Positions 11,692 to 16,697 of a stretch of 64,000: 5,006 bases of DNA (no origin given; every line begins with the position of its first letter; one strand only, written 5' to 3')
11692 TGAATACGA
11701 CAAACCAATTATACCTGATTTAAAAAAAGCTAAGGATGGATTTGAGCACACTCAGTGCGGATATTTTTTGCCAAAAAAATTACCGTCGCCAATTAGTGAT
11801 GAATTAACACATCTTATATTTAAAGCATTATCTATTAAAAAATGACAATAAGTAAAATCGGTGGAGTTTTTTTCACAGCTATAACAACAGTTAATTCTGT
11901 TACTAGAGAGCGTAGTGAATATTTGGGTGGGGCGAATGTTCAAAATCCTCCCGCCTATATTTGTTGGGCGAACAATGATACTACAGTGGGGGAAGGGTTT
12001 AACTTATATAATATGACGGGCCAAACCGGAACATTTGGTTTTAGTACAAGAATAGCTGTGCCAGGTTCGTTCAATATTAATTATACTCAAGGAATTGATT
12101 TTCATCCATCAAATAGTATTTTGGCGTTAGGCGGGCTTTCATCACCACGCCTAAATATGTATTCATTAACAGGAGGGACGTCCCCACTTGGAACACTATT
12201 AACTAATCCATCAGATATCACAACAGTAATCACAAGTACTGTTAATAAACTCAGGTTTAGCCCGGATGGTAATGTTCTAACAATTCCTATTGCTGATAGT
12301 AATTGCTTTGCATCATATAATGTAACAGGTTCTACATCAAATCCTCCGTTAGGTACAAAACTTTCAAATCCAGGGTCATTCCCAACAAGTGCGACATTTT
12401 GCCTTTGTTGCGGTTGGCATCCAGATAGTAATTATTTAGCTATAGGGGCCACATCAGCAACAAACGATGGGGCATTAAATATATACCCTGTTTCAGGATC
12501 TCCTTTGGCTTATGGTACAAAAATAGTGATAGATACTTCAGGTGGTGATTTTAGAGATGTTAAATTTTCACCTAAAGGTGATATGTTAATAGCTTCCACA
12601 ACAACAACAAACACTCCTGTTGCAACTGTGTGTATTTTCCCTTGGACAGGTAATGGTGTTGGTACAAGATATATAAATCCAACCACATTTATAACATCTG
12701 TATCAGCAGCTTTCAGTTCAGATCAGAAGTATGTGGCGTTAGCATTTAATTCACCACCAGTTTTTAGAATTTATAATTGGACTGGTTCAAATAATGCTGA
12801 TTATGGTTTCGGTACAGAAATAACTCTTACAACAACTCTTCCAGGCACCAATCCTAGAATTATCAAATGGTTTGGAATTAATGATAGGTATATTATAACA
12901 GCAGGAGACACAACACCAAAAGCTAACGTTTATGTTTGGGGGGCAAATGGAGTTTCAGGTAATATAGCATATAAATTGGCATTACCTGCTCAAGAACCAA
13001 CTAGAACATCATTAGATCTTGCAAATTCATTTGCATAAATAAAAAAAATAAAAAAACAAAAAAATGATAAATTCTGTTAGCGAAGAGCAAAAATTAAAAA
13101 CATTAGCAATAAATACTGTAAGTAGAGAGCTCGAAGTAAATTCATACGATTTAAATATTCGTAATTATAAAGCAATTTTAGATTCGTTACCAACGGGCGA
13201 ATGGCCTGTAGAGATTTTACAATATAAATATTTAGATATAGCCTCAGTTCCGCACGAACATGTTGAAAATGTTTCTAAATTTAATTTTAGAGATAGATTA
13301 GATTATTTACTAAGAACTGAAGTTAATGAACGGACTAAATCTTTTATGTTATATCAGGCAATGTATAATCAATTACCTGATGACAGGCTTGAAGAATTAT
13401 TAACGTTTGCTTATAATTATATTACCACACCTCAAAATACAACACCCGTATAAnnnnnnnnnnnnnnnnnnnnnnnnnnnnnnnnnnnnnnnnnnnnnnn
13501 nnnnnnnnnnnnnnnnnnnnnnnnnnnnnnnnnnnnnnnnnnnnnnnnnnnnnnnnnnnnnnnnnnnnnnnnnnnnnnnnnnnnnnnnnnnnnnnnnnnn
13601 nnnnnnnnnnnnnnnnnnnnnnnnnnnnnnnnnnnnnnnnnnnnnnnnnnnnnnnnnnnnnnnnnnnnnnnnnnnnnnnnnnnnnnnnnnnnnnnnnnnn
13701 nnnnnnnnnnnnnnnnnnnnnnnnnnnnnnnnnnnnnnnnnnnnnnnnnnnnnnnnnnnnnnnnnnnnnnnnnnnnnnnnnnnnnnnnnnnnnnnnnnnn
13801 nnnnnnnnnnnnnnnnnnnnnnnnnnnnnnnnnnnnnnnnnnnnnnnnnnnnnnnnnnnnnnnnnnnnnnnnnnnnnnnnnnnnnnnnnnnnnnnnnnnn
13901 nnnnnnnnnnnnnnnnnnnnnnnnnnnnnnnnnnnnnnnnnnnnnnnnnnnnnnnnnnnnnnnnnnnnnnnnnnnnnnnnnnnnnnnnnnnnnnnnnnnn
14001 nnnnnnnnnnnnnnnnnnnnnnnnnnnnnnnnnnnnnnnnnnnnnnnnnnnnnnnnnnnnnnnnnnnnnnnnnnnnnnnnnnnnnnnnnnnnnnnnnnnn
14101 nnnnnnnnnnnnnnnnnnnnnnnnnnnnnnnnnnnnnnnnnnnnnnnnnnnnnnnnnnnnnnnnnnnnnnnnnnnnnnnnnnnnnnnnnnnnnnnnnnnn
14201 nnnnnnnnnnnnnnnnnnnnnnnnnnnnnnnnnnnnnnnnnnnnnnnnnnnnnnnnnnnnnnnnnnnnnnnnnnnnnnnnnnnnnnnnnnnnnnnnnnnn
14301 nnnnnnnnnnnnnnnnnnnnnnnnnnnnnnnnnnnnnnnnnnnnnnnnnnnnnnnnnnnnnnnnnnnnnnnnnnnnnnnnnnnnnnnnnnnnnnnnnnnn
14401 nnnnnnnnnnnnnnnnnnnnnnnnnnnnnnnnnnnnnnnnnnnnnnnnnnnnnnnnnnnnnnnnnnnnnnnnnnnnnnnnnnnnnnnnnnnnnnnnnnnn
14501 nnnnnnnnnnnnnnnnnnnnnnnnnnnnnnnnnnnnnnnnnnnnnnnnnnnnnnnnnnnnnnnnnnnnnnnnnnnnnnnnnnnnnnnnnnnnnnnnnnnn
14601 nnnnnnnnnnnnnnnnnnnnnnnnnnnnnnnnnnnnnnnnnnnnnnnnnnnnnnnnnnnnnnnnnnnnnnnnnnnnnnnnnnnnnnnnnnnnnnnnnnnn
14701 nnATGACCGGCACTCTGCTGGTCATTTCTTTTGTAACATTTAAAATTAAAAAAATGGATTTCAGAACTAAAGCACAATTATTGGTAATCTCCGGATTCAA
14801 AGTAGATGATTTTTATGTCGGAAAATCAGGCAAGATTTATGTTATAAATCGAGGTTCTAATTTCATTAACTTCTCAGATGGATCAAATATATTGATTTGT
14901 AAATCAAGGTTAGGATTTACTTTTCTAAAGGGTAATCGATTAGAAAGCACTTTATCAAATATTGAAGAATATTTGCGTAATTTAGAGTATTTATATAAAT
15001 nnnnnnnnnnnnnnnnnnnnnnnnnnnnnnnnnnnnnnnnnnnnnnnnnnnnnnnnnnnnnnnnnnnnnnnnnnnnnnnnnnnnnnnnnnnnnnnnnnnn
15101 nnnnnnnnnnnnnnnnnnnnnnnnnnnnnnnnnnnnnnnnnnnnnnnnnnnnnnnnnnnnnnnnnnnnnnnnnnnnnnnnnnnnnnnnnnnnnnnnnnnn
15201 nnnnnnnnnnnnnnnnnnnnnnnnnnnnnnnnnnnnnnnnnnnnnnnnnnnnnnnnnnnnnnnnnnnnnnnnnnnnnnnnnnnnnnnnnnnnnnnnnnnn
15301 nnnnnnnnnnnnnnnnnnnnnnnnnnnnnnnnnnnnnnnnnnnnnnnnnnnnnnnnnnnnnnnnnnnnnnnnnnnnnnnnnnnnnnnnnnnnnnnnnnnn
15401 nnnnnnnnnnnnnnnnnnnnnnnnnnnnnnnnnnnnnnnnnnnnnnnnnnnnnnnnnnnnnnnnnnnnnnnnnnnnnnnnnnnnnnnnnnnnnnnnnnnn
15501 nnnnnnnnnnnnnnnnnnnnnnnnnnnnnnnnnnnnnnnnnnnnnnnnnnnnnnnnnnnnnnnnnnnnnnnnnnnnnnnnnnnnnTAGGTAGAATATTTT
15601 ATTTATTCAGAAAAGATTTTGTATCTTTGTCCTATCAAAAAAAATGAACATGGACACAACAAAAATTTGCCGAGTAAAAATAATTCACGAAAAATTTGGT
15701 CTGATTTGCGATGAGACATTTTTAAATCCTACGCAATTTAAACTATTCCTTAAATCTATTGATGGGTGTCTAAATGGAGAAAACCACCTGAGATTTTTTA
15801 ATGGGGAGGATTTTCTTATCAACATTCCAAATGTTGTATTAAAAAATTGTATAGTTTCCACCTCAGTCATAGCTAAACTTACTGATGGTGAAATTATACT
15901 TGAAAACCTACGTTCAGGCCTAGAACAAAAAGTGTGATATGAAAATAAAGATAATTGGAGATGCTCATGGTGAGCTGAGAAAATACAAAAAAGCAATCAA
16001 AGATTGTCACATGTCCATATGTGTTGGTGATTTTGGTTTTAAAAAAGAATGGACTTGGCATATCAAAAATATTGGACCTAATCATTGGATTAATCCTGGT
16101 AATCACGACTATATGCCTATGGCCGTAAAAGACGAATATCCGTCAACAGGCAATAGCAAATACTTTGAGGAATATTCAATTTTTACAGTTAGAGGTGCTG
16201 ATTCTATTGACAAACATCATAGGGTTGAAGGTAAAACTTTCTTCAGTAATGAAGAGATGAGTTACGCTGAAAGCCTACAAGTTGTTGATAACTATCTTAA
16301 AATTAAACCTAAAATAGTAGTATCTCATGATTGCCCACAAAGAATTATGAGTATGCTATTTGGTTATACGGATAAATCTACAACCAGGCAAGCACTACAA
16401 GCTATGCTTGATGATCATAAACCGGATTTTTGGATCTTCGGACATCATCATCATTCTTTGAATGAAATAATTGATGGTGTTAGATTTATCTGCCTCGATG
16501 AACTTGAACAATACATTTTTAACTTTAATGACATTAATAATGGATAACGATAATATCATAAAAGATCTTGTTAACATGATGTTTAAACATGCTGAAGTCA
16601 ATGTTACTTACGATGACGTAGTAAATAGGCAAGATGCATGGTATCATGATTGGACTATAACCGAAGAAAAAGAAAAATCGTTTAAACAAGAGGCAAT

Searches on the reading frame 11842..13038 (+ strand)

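Call 13: search_protein_families(library=pfam, proteins=[window:11842-13038:+], max_evalue=0.01)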
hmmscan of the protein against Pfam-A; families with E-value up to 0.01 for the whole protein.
window:11842-13038:+ (398 aa): 3 families
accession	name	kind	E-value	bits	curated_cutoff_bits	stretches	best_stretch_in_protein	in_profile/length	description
PF00400.38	WD40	-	4.4e-07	30.6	27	0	187-214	14-37/39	WD domain, G-beta repeat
PF23414.1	Beta-prop_EML_2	-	2.1e-06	27.8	90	0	187-260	42-107/266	Echinoderm microtubule-associated protein second beta-propeller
PF25174.1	Beta-prop_THOC3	-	0.00026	20.5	305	0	131-256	129-235/272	THOC3 beta-propeller domain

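Call 21: search_protein_families(library=phrogs, proteins=[window:11842-13038:+], max_evalue=0.01)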
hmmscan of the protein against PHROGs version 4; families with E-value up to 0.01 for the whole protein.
window:11842-13038:+ (398 aa): 1 family
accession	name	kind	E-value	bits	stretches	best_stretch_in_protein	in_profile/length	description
phrog_19311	-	unknown function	1.4e-08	34.3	2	191-314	729-847/1023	-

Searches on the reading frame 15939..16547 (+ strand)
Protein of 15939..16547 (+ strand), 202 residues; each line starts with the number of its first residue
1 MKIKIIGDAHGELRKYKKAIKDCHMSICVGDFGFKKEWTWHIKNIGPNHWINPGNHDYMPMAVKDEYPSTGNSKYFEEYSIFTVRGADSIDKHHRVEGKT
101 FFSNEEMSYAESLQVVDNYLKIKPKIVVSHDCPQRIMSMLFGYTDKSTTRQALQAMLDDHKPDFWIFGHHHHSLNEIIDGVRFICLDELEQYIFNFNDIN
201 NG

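Call 64: search_protein_families(library=phrogs, proteins=[window:15939-16547:+], max_evalue=0.001)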
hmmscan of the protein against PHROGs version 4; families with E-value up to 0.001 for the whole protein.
window:15939-16547:+ (202 aa): 1 family
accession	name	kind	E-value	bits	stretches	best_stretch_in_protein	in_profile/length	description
phrog_1649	-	other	1.4e-22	80.7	1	1-188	36-269/308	metallo-phosphoesterase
